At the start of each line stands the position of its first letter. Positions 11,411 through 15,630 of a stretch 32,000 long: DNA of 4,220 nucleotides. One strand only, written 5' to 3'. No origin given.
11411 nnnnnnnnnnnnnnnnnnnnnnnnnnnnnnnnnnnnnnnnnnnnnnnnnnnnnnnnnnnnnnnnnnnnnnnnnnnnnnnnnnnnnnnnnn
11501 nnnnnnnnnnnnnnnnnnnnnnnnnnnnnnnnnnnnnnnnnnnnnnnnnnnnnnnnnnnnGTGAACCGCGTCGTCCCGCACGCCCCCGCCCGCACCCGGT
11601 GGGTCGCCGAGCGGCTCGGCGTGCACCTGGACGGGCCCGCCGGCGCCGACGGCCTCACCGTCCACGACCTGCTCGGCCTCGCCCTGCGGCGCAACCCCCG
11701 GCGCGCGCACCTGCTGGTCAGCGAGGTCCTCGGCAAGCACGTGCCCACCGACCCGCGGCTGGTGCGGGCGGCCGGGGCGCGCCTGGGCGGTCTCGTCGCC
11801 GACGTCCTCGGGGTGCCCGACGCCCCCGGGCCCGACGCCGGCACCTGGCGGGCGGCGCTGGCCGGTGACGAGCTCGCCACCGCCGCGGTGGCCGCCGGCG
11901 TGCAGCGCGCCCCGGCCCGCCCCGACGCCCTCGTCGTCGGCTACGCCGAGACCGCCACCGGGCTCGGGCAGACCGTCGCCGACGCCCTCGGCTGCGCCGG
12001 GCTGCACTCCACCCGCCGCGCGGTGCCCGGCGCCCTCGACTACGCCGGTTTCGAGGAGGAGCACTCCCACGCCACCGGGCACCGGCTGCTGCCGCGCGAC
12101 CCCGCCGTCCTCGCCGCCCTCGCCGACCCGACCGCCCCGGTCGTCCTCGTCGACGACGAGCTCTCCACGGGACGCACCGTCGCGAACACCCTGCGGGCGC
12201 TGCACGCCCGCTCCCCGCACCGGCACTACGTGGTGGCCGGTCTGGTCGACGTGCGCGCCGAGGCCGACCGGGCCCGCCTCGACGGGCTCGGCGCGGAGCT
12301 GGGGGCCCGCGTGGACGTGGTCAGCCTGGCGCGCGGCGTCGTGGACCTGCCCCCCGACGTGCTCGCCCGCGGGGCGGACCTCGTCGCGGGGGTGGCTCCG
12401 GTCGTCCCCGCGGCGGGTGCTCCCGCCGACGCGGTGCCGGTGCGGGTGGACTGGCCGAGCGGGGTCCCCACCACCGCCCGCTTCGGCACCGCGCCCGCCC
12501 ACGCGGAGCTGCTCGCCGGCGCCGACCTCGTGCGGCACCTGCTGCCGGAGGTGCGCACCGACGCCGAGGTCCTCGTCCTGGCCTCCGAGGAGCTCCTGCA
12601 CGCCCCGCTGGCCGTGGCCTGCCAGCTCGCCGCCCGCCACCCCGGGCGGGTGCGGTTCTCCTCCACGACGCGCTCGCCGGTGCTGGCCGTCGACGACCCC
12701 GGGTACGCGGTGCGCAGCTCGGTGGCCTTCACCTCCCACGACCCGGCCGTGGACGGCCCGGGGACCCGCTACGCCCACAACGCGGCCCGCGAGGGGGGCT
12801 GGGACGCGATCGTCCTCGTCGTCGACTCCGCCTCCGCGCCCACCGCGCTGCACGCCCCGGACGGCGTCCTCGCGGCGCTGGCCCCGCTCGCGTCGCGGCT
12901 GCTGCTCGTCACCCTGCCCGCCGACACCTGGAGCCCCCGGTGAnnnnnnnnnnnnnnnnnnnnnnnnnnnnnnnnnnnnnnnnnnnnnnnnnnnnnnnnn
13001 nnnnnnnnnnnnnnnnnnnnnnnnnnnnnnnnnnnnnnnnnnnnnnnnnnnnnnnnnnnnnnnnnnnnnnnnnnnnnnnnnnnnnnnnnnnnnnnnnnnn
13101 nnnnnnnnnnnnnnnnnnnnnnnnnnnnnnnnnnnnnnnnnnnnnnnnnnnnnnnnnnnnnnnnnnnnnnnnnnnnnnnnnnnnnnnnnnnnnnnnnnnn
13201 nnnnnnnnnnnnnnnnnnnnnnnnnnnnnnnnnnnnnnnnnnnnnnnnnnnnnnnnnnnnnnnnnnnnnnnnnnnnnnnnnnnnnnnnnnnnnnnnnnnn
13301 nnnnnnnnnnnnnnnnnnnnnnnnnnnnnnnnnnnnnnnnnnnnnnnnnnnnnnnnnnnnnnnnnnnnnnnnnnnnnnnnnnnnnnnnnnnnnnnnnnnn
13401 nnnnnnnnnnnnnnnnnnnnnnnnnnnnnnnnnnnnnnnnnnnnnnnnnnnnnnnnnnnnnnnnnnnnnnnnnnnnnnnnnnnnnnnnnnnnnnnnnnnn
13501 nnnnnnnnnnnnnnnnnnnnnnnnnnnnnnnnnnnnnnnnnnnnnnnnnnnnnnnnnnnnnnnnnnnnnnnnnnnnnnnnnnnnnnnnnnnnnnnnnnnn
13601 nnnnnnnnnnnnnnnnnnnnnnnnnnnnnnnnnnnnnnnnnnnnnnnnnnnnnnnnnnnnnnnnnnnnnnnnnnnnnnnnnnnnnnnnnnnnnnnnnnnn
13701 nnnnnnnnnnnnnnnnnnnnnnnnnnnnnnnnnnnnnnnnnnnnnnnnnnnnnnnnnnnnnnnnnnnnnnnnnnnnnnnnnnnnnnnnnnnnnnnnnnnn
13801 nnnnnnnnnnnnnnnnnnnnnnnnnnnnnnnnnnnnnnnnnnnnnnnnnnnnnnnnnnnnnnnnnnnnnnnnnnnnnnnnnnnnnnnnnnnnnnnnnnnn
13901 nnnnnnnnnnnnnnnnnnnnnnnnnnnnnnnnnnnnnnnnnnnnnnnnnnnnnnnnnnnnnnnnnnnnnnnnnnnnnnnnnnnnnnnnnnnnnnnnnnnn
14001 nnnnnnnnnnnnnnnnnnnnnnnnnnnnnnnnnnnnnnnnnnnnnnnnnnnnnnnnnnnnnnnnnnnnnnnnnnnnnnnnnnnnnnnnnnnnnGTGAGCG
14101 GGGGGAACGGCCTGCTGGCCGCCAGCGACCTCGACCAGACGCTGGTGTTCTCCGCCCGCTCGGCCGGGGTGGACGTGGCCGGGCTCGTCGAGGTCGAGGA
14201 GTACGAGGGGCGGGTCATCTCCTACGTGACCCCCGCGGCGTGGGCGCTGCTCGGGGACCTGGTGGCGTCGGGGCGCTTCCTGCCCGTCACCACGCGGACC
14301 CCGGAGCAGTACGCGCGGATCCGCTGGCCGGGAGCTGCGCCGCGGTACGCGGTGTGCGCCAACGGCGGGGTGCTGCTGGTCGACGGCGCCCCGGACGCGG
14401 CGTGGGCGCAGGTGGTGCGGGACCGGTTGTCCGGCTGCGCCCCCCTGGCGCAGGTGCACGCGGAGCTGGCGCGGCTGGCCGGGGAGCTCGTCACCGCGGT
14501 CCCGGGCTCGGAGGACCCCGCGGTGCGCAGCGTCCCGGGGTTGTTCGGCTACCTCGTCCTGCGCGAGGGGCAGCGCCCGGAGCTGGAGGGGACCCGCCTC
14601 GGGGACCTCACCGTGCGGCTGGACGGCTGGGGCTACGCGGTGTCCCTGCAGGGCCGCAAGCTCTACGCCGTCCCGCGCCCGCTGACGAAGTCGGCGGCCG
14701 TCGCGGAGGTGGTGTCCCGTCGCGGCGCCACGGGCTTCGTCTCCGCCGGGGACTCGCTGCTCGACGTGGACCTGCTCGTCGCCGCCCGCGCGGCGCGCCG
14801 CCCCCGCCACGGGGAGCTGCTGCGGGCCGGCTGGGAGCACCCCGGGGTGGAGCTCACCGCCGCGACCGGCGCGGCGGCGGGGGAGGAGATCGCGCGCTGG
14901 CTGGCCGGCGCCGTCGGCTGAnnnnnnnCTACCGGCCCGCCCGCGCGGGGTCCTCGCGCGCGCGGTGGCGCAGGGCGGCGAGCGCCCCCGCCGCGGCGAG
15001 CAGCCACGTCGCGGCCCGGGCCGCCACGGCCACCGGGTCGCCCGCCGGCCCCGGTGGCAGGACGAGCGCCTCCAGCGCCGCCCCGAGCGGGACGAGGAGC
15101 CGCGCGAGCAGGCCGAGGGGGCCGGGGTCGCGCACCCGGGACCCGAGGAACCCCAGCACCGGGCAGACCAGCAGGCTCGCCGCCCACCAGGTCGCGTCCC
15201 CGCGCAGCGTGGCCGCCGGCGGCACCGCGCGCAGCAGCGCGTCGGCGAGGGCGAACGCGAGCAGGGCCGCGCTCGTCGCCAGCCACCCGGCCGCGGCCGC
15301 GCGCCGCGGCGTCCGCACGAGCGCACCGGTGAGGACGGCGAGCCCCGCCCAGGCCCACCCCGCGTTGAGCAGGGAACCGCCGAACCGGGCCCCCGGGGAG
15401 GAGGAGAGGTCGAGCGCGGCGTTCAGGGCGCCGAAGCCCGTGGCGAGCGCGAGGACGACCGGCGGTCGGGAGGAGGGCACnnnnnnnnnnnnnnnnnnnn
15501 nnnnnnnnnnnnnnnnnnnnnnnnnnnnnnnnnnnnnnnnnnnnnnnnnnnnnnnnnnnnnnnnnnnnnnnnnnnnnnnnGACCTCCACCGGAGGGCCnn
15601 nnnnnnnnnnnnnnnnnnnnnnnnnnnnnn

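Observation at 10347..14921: Ter-linked module for a nucleoside-like metabolite, lacking the ATP-grasp ligase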

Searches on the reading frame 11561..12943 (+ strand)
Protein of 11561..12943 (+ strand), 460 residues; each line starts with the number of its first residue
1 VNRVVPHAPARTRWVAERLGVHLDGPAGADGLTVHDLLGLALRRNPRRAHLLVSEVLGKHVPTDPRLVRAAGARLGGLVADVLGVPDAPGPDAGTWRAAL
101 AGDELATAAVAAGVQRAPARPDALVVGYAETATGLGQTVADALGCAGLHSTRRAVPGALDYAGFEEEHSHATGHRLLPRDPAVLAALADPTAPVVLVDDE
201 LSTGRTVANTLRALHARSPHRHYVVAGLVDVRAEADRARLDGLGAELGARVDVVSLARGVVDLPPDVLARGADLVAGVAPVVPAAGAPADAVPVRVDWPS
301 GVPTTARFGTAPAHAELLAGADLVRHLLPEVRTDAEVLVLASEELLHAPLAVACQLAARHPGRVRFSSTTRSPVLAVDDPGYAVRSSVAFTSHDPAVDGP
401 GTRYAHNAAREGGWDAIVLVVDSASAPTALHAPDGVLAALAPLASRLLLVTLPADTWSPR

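Call 10: search_protein_families(library=pfam, proteins=[window:11561-12943:+], max_evalue=0.01)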
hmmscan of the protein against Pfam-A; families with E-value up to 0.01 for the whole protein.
window:11561-12943:+ (460 aa): 3 families
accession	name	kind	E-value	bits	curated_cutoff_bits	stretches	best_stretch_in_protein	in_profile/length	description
PF15609.12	PRTase_2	-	3.4e-61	206.5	28.8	1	37-259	1-187/188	Phosphoribosyl transferase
PF12500.13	TRSP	-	6.7e-29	100.8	25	1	305-434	2-122/128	TRSP domain C terminus to PRTase_2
PF00156.33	Pribosyltran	-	0.0022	17.8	26.3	1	194-220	90-116/158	Phosphoribosyl transferase domain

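Call 13: search_protein_families(library=ncbifam, proteins=[window:11561-12943:+], max_evalue=0.01)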
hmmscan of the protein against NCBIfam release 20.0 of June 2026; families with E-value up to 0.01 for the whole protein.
window:11561-12943:+ (460 aa): 2 families
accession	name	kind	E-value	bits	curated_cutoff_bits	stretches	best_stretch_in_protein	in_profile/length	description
NF003547.0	PRK05205.1-3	equivalog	0.0085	15.9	230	0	191-230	109-148/194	bifunctional pyr operon transcriptional regulator/uracil phosphoribosyltransferase PyrR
NF003549.0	PRK05205.1-5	equivalog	0.0089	15.5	138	0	193-230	101-138/182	bifunctional pyr operon transcriptional regulator/uracil phosphoribosyltransferase PyrR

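Call 43: search_solved_structures(query=A3, max_evalue=1)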
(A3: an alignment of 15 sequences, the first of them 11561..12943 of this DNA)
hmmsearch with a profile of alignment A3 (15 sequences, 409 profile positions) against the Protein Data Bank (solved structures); distinct sequences matched with E-value up to 1: 20.
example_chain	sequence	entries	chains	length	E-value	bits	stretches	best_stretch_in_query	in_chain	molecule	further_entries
1ufr_A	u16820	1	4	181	0.0063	18.8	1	142-184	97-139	pyr mRNA-binding attenuation protein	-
4p81_A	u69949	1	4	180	0.0071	18.6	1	140-183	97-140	Ancestral PyrR protein (Orange)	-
4p80_A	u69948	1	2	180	0.0087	18.3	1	140-183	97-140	Ancestral PyrR protein (Green)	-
4p3k_A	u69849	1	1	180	0.022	17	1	140-183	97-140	Ancestral PyrR protein (Plum)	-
4p84_A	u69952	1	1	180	0.027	16.7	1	140-182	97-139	Bifunctional protein PyrR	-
4p82_A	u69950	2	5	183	0.03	16.6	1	140-182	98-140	Bifunctional protein PyrR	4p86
1a3c_A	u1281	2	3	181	0.035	16.3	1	140-182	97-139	PYRIMIDINE OPERON REGULATORY PROTEIN PYRR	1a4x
1non_A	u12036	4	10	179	0.039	16.2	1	140-182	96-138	PyrR bifunctional protein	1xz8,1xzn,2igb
3qw4_B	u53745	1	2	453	0.076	15.2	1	142-200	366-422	UMP synthase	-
4p83_A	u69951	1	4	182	0.11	14.8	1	140-182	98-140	Engineered PyrR protein (Purple)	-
4x45_A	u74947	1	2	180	0.26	13.5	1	88-191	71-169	Adenine phosphoribosyltransferase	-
6fch_A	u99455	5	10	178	0.26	13.5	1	88-191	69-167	Adenine phosphoribosyltransferase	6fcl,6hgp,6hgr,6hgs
6fci_A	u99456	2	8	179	0.26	13.5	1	88-191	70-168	Adenine phosphoribosyltransferase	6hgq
1ore_A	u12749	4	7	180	0.27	13.4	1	88-191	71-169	Adenine phosphoribosyltransferase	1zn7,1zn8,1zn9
6fd4_B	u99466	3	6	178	0.34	13.1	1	88-191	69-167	Adenine phosphoribosyltransferase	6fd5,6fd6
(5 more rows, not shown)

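Call 65: search_protein_families(library=padloc, proteins=[window:11561-12943:+], max_evalue=0.001)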
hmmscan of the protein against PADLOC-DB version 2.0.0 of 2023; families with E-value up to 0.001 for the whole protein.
window:11561-12943:+ (460 aa): 0 families

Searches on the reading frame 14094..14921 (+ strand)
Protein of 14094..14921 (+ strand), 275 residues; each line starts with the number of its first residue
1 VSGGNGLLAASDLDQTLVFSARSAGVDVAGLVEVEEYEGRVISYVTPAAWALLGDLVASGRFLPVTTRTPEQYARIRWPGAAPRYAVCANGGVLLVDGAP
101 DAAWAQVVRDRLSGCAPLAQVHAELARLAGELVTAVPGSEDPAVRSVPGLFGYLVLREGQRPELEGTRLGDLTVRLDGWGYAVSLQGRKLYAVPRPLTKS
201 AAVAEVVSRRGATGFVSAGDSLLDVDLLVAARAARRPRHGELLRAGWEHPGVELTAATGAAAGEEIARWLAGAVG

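Call 10: search_protein_families(library=pfam, proteins=[window:14094-14921:+], max_evalue=0.01)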
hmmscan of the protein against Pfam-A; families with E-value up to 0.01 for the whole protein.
window:14094-14921:+ (275 aa): 0 families

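Call 13: search_protein_families(library=ncbifam, proteins=[window:14094-14921:+], max_evalue=0.01)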
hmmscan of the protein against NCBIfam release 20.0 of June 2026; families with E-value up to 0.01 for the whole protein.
window:14094-14921:+ (275 aa): 0 families

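Call 41: search_solved_structures(query=A2, max_evalue=1, show_alignments=1)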
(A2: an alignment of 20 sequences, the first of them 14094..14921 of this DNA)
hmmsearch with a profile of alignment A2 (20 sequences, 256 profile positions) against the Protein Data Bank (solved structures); distinct sequences matched with E-value up to 1: 26.
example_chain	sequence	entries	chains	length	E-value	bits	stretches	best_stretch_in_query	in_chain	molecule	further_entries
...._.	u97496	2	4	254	1.4e-72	247.5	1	1-233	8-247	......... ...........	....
6cj0_A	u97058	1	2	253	1.4e-72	247.5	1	1-233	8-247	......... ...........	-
3pgv_A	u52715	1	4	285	3.3e-06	30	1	38-238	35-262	haloacid dehalogenase-like hydrolase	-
1nrw_A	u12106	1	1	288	0.00032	23.5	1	185-225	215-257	hypothetical protein, haloacid dehalogenase-like hydrolase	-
1s2o_A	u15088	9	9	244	0.001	21.8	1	150-234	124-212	sucrose-phosphatase | sucrose-phosphatase (SPP) | hypothetical protein slr0953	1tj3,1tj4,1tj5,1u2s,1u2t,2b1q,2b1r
5t41_A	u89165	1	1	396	0.0027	20.4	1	186-242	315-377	Phosphoserine phosphatase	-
5is2_A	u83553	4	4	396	0.0028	20.4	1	186-242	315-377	Phosphoserine phosphatase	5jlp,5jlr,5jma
3p96_A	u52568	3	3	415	0.003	20.3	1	186-242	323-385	Phosphoserine phosphatase SerB | Phosphoserine phosphatase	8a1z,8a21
3niw_A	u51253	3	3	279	0.0074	19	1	180-229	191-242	Haloacid dehalogenase-like hydrolase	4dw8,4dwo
3ztw_A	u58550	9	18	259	0.019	17.7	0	58-228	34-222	MANNOSYL-3-PHOSPHOGLYCERATE PHOSPHATASE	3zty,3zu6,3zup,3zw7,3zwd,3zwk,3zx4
3l7y_A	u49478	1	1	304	0.022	17.5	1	180-222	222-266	Putative uncharacterized protein smu.1108c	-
5it4_A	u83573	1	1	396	0.038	16.7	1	186-242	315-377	Phosphoserine phosphatase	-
3gyg_A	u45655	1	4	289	0.058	16.1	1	95-218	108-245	NTD biosynthesis operon putative hydrolase ntdB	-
5jjb_A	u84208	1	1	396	0.088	15.5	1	186-242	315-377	Phosphoserine phosphatase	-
1xvi_A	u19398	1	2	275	0.11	15.2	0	153-222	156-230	Putative mannosyl-3-phosphoglycerate phosphatase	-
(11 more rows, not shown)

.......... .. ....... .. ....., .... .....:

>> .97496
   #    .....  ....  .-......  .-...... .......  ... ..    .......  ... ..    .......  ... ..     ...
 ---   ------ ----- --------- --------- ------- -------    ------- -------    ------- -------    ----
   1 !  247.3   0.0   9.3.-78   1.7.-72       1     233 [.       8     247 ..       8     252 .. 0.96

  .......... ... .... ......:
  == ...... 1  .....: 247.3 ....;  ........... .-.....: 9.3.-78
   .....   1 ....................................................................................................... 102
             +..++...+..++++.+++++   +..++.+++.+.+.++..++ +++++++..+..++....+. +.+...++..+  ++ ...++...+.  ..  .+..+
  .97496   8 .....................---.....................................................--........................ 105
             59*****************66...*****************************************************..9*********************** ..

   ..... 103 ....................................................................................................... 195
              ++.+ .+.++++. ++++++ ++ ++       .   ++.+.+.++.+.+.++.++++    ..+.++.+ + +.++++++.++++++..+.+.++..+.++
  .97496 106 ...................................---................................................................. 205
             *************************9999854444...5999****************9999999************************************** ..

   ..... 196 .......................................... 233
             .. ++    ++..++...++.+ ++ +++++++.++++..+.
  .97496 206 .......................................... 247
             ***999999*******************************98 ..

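Call 54: search_protein_families(library=pfam, proteins=[window:14094-14921:+], max_evalue=5)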
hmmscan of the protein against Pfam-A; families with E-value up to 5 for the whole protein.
window:14094-14921:+ (275 aa): 0 families

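Call 65: search_protein_families(library=padloc, proteins=[window:14094-14921:+], max_evalue=0.001)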
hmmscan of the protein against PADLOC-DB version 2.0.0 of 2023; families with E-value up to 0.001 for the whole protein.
window:14094-14921:+ (275 aa): 0 families

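Call 85: search_solved_structures(query=window:14094-14921:+, max_evalue=10, show_alignments=1)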
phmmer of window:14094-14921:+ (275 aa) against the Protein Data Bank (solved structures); distinct sequences matched with E-value up to 10: 5.
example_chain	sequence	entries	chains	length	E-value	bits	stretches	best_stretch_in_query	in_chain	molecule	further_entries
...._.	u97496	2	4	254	6.8e-10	41.9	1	3-245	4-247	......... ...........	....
6cj0_A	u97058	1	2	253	6.9e-10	41.9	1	3-245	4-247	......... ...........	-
2ju1_A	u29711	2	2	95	0.8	12.1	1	106-146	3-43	Erythronolide synthase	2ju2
8fib_A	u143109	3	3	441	1.3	11.5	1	42-133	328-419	Cytochrome P450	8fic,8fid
8fie_A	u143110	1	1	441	1.3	11.5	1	42-133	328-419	Cytochrome P450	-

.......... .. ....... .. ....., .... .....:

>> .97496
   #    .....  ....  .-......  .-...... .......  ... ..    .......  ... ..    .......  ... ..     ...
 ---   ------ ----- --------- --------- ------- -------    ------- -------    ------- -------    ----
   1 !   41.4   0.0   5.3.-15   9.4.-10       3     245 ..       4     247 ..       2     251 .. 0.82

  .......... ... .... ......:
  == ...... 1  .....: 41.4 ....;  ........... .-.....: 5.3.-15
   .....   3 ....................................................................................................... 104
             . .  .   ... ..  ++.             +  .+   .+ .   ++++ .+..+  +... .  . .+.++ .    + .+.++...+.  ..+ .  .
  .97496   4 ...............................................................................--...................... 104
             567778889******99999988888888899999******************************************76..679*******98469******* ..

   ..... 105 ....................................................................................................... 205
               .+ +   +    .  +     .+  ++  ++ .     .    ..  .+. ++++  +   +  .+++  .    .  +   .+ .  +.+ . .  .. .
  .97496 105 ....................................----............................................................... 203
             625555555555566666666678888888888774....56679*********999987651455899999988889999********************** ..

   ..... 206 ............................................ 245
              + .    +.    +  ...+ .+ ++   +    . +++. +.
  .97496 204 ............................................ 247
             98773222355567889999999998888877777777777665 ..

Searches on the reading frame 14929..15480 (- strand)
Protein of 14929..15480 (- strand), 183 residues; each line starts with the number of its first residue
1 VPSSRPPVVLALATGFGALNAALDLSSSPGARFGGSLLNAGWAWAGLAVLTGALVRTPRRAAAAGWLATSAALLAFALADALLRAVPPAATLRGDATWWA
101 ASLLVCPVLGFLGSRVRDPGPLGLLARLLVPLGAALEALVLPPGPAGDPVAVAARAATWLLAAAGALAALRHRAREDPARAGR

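Call 10: search_protein_families(library=pfam, proteins=[window:14929-15480:-], max_evalue=0.01)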
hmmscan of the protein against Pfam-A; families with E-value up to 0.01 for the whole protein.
window:14929-15480:- (183 aa): 0 families

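Call 13: search_protein_families(library=ncbifam, proteins=[window:14929-15480:-], max_evalue=0.01)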
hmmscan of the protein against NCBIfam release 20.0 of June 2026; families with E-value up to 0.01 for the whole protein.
window:14929-15480:- (183 aa): 0 families

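Call 54: search_protein_families(library=pfam, proteins=[window:14929-15480:-], max_evalue=5)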
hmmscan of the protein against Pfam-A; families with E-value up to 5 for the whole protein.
window:14929-15480:- (183 aa): 2 families
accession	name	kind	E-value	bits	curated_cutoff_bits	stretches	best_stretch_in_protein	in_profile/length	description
PF19560.4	DUF6082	-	0.053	13.5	26.7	1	30-98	5-74/163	Family of unknown function (DUF6082)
PF13396.11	PLDc_N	-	3.4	8.1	23.3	1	72-112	1-35/42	Phospholipase_D-nuclease N-terminal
